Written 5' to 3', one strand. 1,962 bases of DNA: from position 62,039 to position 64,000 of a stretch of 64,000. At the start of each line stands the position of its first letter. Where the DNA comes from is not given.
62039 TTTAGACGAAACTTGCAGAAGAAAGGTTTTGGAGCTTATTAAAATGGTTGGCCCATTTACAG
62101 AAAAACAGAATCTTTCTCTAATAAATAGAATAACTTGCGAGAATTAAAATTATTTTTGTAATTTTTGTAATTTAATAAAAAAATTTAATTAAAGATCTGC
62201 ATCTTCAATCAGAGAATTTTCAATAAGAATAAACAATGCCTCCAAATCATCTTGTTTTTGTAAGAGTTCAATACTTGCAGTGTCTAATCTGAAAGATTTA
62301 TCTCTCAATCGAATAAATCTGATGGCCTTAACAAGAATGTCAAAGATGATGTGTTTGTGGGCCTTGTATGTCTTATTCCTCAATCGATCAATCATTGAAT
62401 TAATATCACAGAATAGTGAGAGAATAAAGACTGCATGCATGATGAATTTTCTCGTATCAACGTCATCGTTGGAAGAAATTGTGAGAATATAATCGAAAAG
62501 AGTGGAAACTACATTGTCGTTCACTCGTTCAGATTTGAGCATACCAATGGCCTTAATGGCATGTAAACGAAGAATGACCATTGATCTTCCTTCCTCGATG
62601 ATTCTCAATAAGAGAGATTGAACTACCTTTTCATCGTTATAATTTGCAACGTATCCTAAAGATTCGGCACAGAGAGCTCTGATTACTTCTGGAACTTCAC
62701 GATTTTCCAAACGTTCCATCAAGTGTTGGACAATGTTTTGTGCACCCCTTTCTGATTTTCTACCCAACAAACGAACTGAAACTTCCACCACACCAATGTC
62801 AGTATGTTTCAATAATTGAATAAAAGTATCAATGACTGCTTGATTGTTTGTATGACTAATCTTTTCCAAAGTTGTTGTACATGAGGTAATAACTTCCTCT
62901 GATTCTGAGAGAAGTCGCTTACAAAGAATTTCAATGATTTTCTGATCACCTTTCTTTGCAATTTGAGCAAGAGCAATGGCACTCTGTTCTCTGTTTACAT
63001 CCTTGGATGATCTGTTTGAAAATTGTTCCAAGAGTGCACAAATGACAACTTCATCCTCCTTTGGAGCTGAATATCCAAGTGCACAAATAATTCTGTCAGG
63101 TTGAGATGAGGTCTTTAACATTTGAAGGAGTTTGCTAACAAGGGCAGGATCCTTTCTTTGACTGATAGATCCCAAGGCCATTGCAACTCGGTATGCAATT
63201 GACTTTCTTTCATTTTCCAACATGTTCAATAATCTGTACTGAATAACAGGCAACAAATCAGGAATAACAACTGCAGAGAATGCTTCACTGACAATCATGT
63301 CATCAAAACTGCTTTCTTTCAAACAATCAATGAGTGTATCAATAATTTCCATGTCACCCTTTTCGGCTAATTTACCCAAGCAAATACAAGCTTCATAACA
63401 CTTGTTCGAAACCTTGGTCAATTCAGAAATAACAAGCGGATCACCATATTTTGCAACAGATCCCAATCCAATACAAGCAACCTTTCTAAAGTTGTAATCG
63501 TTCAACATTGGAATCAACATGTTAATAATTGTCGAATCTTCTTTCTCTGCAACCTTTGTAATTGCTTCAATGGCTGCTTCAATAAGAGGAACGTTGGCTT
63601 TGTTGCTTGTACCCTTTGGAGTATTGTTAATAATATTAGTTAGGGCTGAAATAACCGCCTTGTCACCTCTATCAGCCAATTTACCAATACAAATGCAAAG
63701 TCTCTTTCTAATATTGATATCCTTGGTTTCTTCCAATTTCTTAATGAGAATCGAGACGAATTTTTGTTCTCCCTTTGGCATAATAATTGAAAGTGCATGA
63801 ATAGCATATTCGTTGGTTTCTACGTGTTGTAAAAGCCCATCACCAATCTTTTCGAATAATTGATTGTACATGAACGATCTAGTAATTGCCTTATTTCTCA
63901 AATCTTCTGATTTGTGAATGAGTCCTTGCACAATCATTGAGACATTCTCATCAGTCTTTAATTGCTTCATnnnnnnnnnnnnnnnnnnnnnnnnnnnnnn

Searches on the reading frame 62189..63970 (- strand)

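Call 58: search_protein_families(library=pfam, proteins=[window:62189-63970:-], max_evalue=0.001)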
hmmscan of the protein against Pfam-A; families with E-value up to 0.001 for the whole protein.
window:62189-63970:- (593 aa): 4 families
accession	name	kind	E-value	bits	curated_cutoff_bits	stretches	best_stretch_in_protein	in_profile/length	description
PF13646.12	HEAT_2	-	5.7e-24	84.6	27.7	0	313-395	4-79/88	HEAT repeats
PF13513.12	HEAT_EZ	-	3.2e-10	40.7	27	0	236-269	22-55/55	HEAT-like repeat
PF00514.29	Arm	-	1.2e-07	31.9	20.6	0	379-403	13-37/41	Armadillo/beta-catenin-like repeat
PF02985.28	HEAT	-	9.1e-05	22.8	23.5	0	73-100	3-29/31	HEAT repeat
